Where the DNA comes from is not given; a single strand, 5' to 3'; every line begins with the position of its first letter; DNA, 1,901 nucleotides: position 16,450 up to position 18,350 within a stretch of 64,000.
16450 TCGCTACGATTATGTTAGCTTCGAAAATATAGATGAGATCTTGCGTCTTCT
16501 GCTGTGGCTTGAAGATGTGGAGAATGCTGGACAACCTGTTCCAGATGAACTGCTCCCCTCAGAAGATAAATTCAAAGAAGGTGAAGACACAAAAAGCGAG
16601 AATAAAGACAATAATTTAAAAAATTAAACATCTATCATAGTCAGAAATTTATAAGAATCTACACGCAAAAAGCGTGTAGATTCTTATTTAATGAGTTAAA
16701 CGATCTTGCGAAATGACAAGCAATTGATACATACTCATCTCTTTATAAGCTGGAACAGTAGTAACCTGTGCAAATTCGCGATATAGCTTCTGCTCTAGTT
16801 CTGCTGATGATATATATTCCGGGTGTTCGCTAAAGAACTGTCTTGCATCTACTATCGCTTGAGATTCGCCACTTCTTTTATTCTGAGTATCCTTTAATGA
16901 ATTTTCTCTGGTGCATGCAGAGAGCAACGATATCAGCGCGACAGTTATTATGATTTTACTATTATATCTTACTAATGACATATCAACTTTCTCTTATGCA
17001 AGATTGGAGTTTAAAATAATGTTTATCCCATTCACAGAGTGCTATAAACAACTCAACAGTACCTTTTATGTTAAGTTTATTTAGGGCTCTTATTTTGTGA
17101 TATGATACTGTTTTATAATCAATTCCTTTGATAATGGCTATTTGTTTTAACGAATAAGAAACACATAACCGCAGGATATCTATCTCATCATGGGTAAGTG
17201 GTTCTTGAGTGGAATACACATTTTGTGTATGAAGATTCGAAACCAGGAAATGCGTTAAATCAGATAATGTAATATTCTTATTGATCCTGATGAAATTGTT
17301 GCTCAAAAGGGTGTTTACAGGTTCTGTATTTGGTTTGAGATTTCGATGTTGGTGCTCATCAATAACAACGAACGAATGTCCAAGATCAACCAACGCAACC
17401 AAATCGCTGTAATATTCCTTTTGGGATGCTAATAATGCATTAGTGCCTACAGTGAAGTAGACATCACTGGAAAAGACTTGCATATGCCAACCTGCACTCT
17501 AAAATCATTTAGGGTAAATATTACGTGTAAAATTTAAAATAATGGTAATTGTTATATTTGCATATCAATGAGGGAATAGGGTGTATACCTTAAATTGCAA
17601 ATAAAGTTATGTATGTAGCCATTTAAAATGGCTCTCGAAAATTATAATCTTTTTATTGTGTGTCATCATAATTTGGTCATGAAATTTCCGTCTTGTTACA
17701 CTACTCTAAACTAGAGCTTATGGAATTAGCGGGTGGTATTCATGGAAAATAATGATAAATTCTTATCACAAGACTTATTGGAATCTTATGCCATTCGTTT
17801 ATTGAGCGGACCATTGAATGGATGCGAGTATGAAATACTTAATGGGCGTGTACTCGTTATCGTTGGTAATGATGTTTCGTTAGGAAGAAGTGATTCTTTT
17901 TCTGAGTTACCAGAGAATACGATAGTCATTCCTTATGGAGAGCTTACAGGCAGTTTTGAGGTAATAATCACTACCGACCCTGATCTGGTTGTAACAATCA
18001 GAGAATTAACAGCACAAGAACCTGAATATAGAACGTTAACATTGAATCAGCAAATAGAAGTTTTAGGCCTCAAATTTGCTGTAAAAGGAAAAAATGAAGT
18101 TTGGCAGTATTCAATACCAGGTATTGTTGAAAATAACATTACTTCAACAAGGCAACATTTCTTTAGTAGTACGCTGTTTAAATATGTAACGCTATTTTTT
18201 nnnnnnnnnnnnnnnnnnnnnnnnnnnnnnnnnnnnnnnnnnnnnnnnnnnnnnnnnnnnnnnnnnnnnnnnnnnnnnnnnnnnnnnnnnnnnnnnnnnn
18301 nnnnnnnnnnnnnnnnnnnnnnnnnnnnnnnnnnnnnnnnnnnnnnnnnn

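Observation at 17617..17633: Perfect 17-bp palindrome in the divergent promoter region upstream of eprH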

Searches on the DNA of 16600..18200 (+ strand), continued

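Call 38: get_annotated_region(hit=H150, flank=140)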
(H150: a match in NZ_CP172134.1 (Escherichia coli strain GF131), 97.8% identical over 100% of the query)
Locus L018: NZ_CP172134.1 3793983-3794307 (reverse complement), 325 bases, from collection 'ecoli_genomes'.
description: Escherichia coli strain GF131 chromosome, complete genome
organism: Escherichia coli strain GF131 (NCBI taxid 562)
replicon: chromosome; assembly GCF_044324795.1
host: -; source: chicken meat; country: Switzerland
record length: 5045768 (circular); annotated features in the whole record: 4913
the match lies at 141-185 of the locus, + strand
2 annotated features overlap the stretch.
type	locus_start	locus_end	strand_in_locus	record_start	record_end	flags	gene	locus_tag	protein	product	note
CDS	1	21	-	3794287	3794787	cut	-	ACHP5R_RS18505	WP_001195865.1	helix-turn-helix transcriptional regulator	-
CDS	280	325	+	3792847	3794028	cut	-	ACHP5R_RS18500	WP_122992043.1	PrgH/EprH family type III secretion apparatus protein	-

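Call 47: search_rna_families(source=window, start=16600, end=18000, threshold=evalue, max_evalue=1)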
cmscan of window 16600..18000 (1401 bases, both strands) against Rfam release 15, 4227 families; matches with E-value up to 1: 0.
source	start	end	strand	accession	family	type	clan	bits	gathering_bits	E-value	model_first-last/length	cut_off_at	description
